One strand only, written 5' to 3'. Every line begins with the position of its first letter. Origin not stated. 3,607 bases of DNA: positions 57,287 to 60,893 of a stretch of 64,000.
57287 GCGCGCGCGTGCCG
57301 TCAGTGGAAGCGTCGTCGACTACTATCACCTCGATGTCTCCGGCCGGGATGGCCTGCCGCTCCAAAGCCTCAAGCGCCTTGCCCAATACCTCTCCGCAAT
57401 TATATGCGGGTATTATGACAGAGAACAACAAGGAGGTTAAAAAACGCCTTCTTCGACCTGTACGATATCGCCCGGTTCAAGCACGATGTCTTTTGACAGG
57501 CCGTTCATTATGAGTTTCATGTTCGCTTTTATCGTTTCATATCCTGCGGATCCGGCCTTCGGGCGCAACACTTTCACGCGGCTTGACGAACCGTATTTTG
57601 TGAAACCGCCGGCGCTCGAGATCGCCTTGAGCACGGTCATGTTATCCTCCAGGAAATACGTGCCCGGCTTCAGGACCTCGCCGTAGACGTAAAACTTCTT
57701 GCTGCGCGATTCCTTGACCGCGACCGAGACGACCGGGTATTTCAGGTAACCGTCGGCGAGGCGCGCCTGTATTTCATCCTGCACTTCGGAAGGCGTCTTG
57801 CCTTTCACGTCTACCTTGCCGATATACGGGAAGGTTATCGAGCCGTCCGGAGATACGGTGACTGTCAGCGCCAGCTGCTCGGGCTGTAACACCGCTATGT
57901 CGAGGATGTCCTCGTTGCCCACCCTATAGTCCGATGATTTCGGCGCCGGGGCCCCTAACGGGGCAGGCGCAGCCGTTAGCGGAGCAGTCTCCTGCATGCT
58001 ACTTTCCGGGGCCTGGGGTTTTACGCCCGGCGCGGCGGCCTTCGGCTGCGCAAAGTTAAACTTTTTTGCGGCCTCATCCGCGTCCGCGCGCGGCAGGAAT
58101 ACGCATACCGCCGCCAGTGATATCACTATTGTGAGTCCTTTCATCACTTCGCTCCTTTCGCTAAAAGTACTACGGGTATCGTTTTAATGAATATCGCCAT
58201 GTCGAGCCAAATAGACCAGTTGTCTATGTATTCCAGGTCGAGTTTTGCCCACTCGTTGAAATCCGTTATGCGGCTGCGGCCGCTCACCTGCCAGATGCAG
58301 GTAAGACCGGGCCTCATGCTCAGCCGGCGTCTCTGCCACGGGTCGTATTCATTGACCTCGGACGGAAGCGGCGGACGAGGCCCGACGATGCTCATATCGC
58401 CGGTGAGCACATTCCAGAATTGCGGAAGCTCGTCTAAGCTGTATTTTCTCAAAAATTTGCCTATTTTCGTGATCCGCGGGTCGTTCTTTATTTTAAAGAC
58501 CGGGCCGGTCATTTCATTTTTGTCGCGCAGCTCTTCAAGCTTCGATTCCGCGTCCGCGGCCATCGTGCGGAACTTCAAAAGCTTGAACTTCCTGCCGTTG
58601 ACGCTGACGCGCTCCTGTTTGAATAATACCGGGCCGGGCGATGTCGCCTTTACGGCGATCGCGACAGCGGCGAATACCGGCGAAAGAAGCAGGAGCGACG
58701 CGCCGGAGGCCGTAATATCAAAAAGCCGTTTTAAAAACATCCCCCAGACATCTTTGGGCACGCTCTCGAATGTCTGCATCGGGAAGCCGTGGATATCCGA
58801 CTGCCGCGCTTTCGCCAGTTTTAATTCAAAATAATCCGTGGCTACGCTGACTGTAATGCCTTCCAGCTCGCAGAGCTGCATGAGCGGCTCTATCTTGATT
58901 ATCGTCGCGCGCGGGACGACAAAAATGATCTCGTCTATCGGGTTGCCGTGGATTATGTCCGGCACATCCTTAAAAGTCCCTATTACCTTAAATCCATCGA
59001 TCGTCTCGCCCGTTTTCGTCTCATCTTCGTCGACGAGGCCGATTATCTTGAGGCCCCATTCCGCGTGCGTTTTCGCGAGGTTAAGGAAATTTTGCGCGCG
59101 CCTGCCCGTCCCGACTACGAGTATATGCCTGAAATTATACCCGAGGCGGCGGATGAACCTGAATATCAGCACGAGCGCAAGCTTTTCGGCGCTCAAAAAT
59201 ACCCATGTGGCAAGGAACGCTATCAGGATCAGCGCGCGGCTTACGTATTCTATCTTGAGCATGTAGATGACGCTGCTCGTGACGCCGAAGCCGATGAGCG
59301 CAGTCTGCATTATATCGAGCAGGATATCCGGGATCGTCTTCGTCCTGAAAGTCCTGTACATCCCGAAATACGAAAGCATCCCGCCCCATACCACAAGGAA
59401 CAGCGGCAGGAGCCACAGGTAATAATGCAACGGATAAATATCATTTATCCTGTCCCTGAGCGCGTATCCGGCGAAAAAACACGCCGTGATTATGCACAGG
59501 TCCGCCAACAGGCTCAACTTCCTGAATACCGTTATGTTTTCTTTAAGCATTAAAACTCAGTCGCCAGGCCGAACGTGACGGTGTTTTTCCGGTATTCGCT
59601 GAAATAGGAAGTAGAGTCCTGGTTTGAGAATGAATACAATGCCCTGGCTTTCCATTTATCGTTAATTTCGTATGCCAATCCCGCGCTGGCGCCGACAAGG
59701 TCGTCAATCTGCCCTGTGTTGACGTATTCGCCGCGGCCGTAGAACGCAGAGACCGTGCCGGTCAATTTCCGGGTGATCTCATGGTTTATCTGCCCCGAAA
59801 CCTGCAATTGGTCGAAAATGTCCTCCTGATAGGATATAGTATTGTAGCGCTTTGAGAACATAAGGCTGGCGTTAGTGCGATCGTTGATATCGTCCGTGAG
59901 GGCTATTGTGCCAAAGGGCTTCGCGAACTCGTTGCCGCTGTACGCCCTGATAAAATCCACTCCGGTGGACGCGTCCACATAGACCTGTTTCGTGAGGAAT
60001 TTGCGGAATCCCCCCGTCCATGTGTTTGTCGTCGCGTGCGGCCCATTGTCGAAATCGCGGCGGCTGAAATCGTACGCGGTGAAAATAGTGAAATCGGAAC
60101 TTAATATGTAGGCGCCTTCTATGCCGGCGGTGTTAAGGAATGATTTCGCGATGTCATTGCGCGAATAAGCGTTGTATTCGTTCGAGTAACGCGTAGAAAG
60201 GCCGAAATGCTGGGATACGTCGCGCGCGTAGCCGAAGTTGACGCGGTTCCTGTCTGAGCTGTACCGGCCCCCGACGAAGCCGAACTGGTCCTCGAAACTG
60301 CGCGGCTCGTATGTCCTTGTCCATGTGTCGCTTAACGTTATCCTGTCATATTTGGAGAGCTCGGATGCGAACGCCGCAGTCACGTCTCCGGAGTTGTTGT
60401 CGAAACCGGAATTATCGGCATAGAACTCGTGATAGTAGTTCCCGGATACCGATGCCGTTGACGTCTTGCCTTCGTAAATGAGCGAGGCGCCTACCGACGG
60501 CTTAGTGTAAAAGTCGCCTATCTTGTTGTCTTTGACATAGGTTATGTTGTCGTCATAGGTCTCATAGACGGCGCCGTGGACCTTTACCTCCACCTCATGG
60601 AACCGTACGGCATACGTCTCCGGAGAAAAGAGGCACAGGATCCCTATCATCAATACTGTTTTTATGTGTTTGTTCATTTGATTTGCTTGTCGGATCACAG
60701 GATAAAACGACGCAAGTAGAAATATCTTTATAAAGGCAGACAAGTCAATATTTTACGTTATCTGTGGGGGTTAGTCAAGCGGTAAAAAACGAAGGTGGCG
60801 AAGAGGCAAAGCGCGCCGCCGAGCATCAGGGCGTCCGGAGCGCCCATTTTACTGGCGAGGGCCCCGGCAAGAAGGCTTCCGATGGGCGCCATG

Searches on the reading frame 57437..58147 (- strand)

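Call 55: search_protein_families(library=pfam, proteins=[window:57437-58147:-], max_evalue=0.00001)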
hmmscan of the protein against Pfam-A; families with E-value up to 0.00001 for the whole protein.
window:57437-58147:- (236 aa): 3 families
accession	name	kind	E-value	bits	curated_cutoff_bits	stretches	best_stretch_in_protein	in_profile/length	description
PF02563.21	Poly_export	-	4.3e-24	84.9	28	1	69-145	2-77/77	Polysaccharide biosynthesis/export protein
PF10531.15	SLBB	-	4.2e-11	42.9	27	1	151-198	1-47/55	SLBB domain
PF22461.2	SLBB_2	-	9.8e-10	38.8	27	1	150-231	1-79/79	SLBB domain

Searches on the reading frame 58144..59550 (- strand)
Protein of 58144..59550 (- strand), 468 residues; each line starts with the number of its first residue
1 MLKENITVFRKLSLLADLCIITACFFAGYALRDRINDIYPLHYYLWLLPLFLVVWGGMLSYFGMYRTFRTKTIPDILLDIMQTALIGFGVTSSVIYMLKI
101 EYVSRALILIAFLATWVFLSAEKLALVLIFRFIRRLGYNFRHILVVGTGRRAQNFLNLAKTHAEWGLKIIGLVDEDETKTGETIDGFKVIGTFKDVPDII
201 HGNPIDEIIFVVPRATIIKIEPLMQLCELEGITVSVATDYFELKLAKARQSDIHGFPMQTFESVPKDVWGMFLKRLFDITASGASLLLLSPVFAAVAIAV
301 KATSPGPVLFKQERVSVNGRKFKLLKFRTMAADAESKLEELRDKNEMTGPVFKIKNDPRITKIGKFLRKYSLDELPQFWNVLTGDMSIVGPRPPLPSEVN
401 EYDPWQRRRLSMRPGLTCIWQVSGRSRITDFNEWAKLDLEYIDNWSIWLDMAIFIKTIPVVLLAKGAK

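Call 55: search_protein_families(library=pfam, proteins=[window:58144-59550:-], max_evalue=0.00001)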
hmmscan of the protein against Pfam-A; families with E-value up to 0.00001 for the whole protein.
window:58144-59550:- (468 aa): 2 families
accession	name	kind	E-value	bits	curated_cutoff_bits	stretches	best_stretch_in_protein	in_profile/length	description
PF02397.22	Bac_transf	-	6.1e-70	234.8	27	1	274-462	1-178/179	Bacterial sugar transferase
PF13727.12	CoA_binding_3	-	9.6e-19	68.5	25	1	62-234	3-171/175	CoA-binding domain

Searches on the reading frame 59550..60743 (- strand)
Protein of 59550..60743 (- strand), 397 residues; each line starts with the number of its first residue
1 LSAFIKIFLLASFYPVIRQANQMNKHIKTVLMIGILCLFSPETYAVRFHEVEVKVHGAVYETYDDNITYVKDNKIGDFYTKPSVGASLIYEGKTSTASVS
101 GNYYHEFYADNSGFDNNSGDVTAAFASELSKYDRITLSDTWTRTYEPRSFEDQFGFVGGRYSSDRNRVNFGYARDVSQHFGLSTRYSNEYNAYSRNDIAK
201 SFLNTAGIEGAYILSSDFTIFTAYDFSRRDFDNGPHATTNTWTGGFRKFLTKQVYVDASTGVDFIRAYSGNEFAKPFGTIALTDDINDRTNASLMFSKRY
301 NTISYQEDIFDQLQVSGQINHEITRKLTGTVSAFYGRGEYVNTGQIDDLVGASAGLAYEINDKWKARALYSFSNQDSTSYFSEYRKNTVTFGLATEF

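Call 100: search_protein_families(library=pfam, proteins=[window:59550-60743:-], max_evalue=0.00001)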
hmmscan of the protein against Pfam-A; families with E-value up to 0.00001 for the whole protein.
window:59550-60743:- (397 aa): 1 family
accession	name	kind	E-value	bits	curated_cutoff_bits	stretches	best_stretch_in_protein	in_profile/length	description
PF10082.15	BBP2_2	-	3.4e-10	39.8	23.7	1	314-395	295-376/378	Putative beta-barrel porin 2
